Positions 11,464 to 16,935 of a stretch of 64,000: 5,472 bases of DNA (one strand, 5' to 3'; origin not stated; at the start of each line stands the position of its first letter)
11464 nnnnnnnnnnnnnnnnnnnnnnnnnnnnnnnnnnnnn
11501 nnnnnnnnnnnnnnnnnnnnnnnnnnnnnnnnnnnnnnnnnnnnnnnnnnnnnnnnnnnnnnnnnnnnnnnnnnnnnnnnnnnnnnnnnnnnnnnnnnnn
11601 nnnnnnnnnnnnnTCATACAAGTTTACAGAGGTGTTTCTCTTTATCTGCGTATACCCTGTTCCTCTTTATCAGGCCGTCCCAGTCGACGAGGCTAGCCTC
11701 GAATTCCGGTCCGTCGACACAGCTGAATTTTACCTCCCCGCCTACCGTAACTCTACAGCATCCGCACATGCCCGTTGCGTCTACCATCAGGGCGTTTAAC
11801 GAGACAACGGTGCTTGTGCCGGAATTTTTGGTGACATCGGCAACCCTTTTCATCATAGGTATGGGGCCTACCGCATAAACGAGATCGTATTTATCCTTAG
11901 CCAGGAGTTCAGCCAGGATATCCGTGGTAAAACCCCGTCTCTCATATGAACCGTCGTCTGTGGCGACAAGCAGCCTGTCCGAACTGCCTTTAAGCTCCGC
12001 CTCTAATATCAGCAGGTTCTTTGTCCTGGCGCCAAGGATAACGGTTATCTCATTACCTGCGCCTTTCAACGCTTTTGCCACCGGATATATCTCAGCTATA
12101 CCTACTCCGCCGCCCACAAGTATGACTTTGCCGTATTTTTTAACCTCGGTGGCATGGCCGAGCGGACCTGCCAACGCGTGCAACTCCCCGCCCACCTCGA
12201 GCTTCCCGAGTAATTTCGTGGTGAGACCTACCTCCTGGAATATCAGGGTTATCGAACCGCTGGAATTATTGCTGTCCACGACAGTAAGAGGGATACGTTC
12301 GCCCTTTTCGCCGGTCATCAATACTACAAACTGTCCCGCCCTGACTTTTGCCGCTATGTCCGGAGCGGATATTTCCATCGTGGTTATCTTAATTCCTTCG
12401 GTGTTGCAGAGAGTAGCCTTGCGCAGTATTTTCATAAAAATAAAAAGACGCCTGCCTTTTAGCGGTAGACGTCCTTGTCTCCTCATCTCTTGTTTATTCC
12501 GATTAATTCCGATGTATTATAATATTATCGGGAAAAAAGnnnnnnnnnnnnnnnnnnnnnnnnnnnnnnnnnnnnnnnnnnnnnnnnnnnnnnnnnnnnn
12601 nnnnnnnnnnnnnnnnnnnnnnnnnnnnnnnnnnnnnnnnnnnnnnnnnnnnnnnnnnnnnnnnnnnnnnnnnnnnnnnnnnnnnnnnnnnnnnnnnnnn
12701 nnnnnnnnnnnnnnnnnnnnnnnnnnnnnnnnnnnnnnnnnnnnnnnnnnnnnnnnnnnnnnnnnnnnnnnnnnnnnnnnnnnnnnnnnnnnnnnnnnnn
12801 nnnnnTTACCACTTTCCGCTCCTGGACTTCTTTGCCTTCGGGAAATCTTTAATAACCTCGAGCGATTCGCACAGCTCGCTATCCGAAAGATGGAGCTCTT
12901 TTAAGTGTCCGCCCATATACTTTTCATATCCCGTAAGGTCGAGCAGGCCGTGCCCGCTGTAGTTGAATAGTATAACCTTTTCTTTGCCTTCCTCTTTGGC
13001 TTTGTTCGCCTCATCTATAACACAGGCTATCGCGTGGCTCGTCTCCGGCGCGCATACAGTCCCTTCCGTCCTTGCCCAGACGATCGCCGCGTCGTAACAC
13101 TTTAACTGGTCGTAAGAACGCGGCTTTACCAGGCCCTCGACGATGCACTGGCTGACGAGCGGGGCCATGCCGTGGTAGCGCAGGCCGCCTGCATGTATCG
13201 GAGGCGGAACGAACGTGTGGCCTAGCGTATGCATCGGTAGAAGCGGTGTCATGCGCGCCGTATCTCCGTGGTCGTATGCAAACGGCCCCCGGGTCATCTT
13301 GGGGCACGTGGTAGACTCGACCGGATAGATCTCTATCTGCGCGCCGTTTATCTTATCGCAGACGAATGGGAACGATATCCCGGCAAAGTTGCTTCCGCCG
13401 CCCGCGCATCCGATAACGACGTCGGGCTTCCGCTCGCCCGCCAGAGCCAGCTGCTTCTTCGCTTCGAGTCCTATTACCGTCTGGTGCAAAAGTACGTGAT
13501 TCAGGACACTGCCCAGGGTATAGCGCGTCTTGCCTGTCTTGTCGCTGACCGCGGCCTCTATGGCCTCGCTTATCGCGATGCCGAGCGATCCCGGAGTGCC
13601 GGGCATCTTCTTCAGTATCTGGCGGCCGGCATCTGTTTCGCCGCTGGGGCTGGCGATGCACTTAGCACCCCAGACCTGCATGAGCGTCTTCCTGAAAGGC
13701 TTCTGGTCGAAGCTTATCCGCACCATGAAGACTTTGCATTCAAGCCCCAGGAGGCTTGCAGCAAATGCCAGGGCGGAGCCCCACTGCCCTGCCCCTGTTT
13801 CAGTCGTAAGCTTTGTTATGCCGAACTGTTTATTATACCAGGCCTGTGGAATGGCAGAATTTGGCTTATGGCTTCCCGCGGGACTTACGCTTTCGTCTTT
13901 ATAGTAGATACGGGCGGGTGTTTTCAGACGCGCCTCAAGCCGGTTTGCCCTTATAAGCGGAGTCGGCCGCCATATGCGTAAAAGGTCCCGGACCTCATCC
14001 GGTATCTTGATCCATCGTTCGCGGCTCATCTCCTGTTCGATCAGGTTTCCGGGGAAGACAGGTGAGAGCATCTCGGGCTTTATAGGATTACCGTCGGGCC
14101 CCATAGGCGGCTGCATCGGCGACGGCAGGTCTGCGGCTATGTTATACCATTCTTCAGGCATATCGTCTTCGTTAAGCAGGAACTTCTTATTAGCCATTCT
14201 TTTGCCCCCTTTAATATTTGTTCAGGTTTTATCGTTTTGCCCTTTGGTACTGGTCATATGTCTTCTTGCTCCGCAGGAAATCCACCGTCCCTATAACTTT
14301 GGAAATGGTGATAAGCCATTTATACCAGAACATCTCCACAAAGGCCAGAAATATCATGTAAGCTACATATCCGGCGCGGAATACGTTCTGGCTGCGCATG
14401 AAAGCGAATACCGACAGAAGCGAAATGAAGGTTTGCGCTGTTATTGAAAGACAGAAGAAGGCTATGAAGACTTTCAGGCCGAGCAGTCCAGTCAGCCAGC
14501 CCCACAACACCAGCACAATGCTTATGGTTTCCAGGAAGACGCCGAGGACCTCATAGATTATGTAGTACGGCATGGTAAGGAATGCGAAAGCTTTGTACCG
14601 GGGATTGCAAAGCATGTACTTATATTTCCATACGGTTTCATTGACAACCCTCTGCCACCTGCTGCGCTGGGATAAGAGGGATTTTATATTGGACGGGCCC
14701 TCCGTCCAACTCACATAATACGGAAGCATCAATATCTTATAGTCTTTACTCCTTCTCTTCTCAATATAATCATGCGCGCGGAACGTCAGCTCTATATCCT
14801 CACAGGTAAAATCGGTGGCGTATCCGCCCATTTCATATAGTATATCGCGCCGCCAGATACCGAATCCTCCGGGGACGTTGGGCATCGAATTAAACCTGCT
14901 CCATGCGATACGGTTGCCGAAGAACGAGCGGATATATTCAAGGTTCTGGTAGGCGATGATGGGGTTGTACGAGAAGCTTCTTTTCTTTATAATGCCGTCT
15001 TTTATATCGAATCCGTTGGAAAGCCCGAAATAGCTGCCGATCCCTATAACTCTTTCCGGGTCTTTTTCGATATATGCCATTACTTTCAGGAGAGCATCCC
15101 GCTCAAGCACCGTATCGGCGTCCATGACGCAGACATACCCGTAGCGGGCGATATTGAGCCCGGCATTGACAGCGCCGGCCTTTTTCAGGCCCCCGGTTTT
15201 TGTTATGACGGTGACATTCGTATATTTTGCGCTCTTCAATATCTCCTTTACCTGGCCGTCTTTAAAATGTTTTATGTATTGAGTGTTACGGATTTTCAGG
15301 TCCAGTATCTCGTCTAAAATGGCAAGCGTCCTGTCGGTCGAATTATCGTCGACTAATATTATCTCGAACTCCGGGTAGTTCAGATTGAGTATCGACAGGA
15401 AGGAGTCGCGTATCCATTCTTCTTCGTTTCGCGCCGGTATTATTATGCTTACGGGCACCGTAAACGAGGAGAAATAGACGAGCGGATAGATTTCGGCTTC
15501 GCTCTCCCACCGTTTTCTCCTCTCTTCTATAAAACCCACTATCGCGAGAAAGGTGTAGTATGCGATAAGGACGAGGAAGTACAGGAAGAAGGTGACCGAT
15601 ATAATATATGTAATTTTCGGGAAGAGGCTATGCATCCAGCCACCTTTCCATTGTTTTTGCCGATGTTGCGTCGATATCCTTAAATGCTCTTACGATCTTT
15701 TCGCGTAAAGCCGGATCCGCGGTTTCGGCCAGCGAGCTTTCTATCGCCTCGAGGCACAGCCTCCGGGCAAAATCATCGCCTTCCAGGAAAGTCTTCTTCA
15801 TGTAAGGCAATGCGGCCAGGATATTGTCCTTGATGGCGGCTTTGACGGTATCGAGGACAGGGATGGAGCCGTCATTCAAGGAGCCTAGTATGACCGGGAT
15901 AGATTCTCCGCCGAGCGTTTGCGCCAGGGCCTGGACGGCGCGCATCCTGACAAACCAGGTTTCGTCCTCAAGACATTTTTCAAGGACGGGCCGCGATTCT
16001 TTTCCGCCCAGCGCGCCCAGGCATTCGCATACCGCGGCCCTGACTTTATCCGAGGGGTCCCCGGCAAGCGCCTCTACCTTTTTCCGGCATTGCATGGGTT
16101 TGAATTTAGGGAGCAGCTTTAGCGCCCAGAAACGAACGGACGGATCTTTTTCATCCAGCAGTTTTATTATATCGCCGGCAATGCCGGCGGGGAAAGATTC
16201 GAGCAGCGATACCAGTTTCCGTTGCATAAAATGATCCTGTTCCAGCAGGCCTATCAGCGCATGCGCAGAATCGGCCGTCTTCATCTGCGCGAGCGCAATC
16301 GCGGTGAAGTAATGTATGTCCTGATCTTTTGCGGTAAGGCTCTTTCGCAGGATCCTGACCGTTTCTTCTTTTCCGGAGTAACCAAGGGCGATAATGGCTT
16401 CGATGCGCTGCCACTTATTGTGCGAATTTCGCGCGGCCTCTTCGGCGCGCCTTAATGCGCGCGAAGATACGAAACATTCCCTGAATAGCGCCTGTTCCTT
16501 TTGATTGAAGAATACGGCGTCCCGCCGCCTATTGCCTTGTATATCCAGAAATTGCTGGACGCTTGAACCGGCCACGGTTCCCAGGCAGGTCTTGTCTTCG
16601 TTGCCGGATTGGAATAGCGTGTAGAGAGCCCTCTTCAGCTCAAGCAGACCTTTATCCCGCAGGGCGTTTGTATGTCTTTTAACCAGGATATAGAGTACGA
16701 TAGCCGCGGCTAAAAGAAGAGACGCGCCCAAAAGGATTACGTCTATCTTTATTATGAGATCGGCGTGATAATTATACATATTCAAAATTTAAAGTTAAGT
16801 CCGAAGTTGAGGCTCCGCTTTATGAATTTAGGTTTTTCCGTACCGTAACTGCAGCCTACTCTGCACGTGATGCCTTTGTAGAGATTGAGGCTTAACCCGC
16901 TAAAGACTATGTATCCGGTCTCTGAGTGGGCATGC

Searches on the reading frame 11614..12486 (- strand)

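Call 69: search_protein_families(library=pfam, proteins=[window:11614-12486:-], max_evalue=0.001)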
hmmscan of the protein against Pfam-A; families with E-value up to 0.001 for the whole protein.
window:11614-12486:- (290 aa): 2 families
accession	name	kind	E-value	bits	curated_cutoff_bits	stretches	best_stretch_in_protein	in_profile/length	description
PF10418.14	DHODB_Fe-S_bind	-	3.4e-10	39.9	23.9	1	232-267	2-40/41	Iron-sulfur cluster binding domain of dihydroorotate dehydrogenase B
PF00175.26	NAD_binding_1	-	1.3e-06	29.5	22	1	123-216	1-108/109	Oxidoreductase NAD-binding domain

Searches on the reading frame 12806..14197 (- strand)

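Call 69: search_protein_families(library=pfam, proteins=[window:12806-14197:-], max_evalue=0.001)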
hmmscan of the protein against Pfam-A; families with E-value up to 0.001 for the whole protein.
window:12806-14197:- (463 aa): 1 family
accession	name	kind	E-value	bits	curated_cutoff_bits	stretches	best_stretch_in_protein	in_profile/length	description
PF00291.31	PALP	-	9.9e-35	120.7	35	1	76-413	5-293/295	Pyridoxal-phosphate dependent enzyme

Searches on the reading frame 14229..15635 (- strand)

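Call 22: search_protein_families(library=pfam, proteins=[window:14229-15635:-], max_evalue=0.01)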
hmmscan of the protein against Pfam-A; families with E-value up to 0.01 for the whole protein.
window:14229-15635:- (468 aa): 6 families
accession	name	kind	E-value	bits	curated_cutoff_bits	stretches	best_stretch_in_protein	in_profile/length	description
PF00535.33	Glycos_transf_2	-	1.2e-30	107.1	23.3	1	63-234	1-132/168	Glycosyl transferase family 2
PF13641.12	Glyco_tranf_2_3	-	3e-14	54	27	1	62-329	3-229/230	Glycosyltransferase like family 2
PF13632.12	Glyco_trans_2_3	-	3.6e-09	37.2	27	1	167-391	1-187/198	Glycosyl transferase family group 2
PF03142.21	Chitin_synth_2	-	2.9e-07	30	27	0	158-262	195-285/527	Chitin synthase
PF10111.15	Glyco_tranf_2_2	-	1.4e-06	28.4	27.3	1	63-125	1-63/276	Glycosyltransferase like family 2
PF13506.12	Glyco_transf_21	-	0.001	19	21.7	0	151-192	17-59/174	Glycosyl transferase family 21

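Call 73: search_protein_families(library=ncbifam, proteins=[window:14229-15635:-], max_evalue=0.001)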
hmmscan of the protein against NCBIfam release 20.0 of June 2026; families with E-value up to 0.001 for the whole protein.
window:14229-15635:- (468 aa): 17 families
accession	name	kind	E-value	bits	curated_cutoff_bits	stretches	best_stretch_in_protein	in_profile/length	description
TIGR03937.1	PgaC_IcaA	equivalog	3.1e-26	92.3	422.3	3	16-112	4-97/407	poly-beta-1,6-N-acetyl-D-glucosamine synthase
TIGR03111.1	glyc2_xrt_Gpos1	hypoth_equivalog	6.8e-24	84.4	363.95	1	11-460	4-414/439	TIGR03111 family XrtG-associated glycosyltransferase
TIGR03030.1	CelA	equivalog_domain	5.4e-12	44.5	699.1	1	45-194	116-258/714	UDP-forming cellulose synthase catalytic subunit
TIGR04283.1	glyco_like_mftF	equivalog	1.6e-11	44.3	182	1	62-195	1-102/221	TIGR04283 family arsenosugar biosynthesis glycosyltransferase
TIGR03469.1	HpnB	hypoth_equivalog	1.1e-10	41.2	379.25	1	38-192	18-163/386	hopene-associated glycosyltransferase HpnB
NF047683.1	TeichurnBiosyTuaG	equivalog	2e-10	40.7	400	1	62-111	8-57/252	teichuronic acid biosynthesis protein TuaG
NF007482.0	PRK10073.1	equivalog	4.6e-09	35.7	423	1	59-110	5-56/334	glycosyltransferase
NF053739.1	GlytfEpsEBac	equivalog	1.3e-07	30.8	450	1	62-192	3-110/265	glycosyltransferase EpsE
NF050050.1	ProtGlycPglI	equivalog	1.9e-07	30.8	500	1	62-184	4-128/306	GalNAc(5)-diNAcBac-PP-undecaprenol beta-1,3-glucosyltransferase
TIGR03965.1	mycofact_glyco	equivalog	2.9e-07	29.7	280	0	61-106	75-122/467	mycofactocin biosynthesis glycosyltransferase MftF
NF041875.1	EPS_EpsD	equivalog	1.2e-05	24.9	370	0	62-111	1-49/325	exopolysaccharide biosynthesis glycosyltransferase EpsD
TIGR03472.1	HpnI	equivalog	2e-05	23.6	310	0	56-190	37-152/373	bacteriohopanetetrol glucosamine biosynthesis glycosyltransferase HpnI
NF038299.1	EPS_HpsN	equivalog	2.9e-05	23.2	425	1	62-102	3-43/317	hormogonium polysaccharide biosynthesis glycosyltransferase HpsN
NF047588.1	GlcsyltransPgfSStrep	equivalog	7.7e-05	22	500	1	62-140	3-85/308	glycosyltransferase PgfS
NF053846.1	glyco_with_XrtP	equivalog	0.00018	20.3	520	0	63-126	44-94/440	XrtP-associated glycosyltransferase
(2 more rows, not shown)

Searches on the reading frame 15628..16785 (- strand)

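Call 69: search_protein_families(library=pfam, proteins=[window:15628-16785:-], max_evalue=0.001)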
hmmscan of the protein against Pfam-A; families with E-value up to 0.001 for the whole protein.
window:15628-16785:- (385 aa): 4 families
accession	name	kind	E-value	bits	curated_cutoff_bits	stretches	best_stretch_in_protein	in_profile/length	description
PF13646.12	HEAT_2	-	4.4e-37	126.7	27.7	3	207-288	5-88/88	HEAT repeats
PF02985.28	HEAT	-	1.4e-15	56.3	23.5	0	238-259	6-27/31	HEAT repeat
PF03130.22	HEAT_PBS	-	2.3e-09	37.3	20.9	0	248-274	1-27/27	PBS lyase HEAT-like repeat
PF16804.11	DUF5071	-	0.00032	21.4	27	0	189-241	43-99/119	Domain of unknown function (DUF5071)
